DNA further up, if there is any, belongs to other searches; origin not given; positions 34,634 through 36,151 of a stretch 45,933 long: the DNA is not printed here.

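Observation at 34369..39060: Gene fission/fusion (Rosetta-stone) link between the HCu domain and the CHR module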

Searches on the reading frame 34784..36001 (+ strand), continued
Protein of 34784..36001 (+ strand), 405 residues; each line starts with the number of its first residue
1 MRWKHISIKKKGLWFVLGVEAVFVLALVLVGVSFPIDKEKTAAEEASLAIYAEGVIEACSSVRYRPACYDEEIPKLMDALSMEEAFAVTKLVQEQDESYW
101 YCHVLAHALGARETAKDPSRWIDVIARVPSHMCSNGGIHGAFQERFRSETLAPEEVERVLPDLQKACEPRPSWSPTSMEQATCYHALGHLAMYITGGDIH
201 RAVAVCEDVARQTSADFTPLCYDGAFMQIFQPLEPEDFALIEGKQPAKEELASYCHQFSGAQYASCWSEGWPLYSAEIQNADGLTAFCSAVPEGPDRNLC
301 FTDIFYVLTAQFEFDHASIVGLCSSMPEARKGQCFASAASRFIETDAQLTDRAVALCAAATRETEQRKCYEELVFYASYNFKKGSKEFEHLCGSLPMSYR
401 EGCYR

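Call 62: search_protein_families(library=pfam, proteins=[L005:5350-5823:+, L065:2179-3126:+, L036:12944-13936:+, L073:15855-17432:-, L032:7675-8703:+, L005:11637-13238:+, L023:760-1329:+, L017:15983-16708:-, L032:9956-10600:+, L048:16981-17844:+], max_evalue=0.01)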
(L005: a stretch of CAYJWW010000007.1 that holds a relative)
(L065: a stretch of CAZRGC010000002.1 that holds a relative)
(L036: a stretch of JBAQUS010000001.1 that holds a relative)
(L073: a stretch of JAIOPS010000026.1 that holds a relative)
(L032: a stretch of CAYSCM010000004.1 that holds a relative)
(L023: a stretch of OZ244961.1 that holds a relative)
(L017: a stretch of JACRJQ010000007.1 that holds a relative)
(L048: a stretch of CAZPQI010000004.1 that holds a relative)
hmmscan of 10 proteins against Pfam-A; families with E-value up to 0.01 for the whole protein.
L005:5350-5823:+ (158 aa): 0 families

L065:2179-3126:+ (316 aa): 0 families

L036:12944-13936:+ (331 aa): 32 families (the best 25 are shown)
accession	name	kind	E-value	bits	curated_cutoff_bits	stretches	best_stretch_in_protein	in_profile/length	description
PF00515.34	TPR_1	-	8.1e-50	165.2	27.8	5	267-298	2-33/34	Tetratricopeptide repeat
PF13181.12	TPR_8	-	1.6e-46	152.9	25.7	5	267-298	2-33/34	Tetratricopeptide repeat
PF07719.23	TPR_2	-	2.8e-45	149.1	27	5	267-298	2-33/34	Tetratricopeptide repeat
PF13424.12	TPR_12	-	1.4e-30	105.7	30.1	4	168-228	5-74/77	Tetratricopeptide repeat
PF13414.12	TPR_11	-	2.2e-28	98.1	26.8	4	103-140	1-38/42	TPR repeat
PF13431.12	TPR_17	-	2.4e-28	96.4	24.4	2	119-150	2-33/34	Tetratricopeptide repeat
PF13374.12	TPR_10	-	6.8e-27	93.1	27.5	1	272-295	8-31/42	Tetratricopeptide repeat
PF14559.12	TPR_19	-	1.1e-26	93.4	25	5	109-167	4-61/68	Tetratricopeptide repeat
PF13428.12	TPR_14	-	2e-24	84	23.5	1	170-199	6-35/44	Tetratricopeptide repeat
PF13176.12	TPR_7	-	4.6e-23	79.7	27.9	1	270-298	3-31/36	Tetratricopeptide repeat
PF13432.12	TPR_16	-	5.3e-17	62.4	32.7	0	101-163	2-64/65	Tetratricopeptide repeat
PF23914.1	TPR_CcmH_CycH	-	4.6e-16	59.5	42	1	124-165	44-85/158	Cytochrome c-type biogenesis protein H TPR domain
PF13174.12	TPR_6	-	4e-15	55.8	26.3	0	267-297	1-31/33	Tetratricopeptide repeat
PF12895.13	ANAPC3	-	3.8e-12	46.8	27.2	0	110-164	3-56/82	Anaphase-promoting complex, cyclosome, subunit 3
PF17874.7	TPR_MalT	-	2.2e-09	37.5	45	1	86-159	70-151/336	MalT-like TPR region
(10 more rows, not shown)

L073:15855-17432:- (526 aa): 0 families

L032:7675-8703:+ (343 aa): 3 families
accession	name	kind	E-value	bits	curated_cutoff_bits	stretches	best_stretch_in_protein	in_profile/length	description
PF02800.25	Gp_dh_C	-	4.6e-50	169.7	24.4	1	165-321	3-158/158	Glyceraldehyde 3-phosphate dehydrogenase, C-terminal domain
PF00044.30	Gp_dh_N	-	4.6e-34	117.2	31.7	1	5-103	1-99/101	Glyceraldehyde 3-phosphate dehydrogenase, NAD binding domain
PF01113.26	DapB_N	-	0.0035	17.9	25.6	0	5-36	1-33/124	Dihydrodipicolinate reductase, N-terminus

L005:11637-13238:+ (534 aa): 1 family
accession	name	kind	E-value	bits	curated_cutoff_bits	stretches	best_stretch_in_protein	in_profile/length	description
PF13231.12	PMT_2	-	6.1e-06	27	26.1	1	71-221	2-155/160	Dolichyl-phosphate-mannose-protein mannosyltransferase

L023:760-1329:+ (190 aa): 0 families

L017:15983-16708:- (242 aa): 6 families
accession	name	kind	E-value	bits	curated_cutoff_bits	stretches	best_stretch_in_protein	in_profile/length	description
PF13462.12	Thioredoxin_4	-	7e-23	82.1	23.2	1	66-237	4-164/165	Thioredoxin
PF01323.26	DSBA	-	2e-14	54.2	25.6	1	79-236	2-190/191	DSBA-like thioredoxin domain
PF13098.12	Thioredoxin_2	-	8.7e-09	36.1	27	1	74-235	4-103/104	Thioredoxin-like domain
PF13192.12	Thioredoxin_3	-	0.0025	18.3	24.8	0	197-229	38-67/76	Thioredoxin domain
PF18400.7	Thioredoxin_12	-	0.0031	17.9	26.1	0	68-120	135-185/190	Thioredoxin-like domain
PF00085.26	Thioredoxin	-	0.0052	17.2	23.5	0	74-106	17-49/103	Thioredoxin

L032:9956-10600:+ (215 aa): 2 families
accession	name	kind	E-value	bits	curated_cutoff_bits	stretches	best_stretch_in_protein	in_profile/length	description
PF00834.25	Ribul_P_3_epim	-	1.2e-26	93.8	21.1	1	4-200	2-198/198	Ribulose-phosphate 3 epimerase family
PF06968.18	BATS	-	0.00081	20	22.2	1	147-202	9-71/88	Biotin and Thiamin Synthesis associated domain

L048:16981-17844:+ (288 aa): 4 families
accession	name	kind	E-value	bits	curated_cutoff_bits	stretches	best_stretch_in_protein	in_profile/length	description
PF00456.26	Transketolase_N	-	6.1e-64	216.5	22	1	12-271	4-271/334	Transketolase, thiamine diphosphate binding domain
PF13292.11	DXP_synthase_N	-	1.2e-09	38.3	21.2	1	8-187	16-175/274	1-deoxy-D-xylulose-5-phosphate synthase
PF00676.26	E1_dh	-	0.00066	19.2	22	1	114-231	96-209/300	Dehydrogenase E1 component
PF02775.26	TPP_enzyme_C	-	0.0071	16.6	21.9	0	108-183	19-82/151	Thiamine pyrophosphate enzyme, C-terminal TPP binding domain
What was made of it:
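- A DsbA-like gene lies near the arrays in 7 loci (call 62).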

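Call 75: search_protein_families(library=pfam, proteins=[L002:3372-3908:+, L003:5788-6363:+, L011:713-1387:+, L012:3513-4079:+], max_evalue=1)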
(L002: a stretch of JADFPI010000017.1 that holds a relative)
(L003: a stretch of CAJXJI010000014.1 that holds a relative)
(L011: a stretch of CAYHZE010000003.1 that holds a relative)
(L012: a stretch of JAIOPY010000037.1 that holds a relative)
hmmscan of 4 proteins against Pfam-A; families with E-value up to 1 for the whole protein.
L002:3372-3908:+ (179 aa): 4 families
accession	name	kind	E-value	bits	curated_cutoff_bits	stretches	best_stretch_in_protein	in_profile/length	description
PF21827.1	New_glue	-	0.00026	21.1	31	1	22-66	12-56/94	New glue protein family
PF05961.16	Chordopox_A13L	-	0.0087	16.7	24.1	1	9-46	4-41/69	Chordopoxvirus A13L protein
PF09976.15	TPR_21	-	0.027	14.7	25.5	1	5-43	5-43/193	Tetratricopeptide repeat-like domain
PF12685.13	SpoIIIAH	-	0.035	14.5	30.6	1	11-147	4-102/191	SpoIIIAH-like protein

L003:5788-6363:+ (192 aa): 1 family
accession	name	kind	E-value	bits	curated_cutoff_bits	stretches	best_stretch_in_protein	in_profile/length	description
PF03945.19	Endotoxin_N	-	0.043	14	21.3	1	9-110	9-111/223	delta endotoxin, N-terminal domain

L011:713-1387:+ (225 aa): 3 families
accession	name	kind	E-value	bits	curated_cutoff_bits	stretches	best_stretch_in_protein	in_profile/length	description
PF02706.20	Wzz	-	0.026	15.3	25.5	1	62-107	15-55/91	Chain length determinant protein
PF06706.16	CTV_P6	-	0.052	13.7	25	1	51-84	3-33/51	Citrus tristeza virus 6-kDa protein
PF03048.19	Herpes_UL92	-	0.34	11.1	21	0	51-92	128-167/191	UL92 family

L012:3513-4079:+ (189 aa): 6 families
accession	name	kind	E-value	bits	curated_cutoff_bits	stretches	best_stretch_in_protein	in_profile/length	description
PF12173.13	BacteriocIIc_cy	-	0.0058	17.3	27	1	18-82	16-81/91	Bacteriocin class IIc cyclic gassericin A-like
PF12685.13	SpoIIIAH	-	0.0077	16.6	30.6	1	19-69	3-45/191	SpoIIIAH-like protein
PF13473.12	Cupredoxin_1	-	0.018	15.5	27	1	110-179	21-94/104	Cupredoxin-like domain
PF07435.16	YycH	-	0.034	13.6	27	1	17-74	3-54/438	YycH protein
PF17359.7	DUF5385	-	0.15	12.1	25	1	20-55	7-42/217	Family of unknown function (DUF5385)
PF20077.4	CcmD_alt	-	0.3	11.6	23.5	1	14-37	26-49/61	CcmD family protein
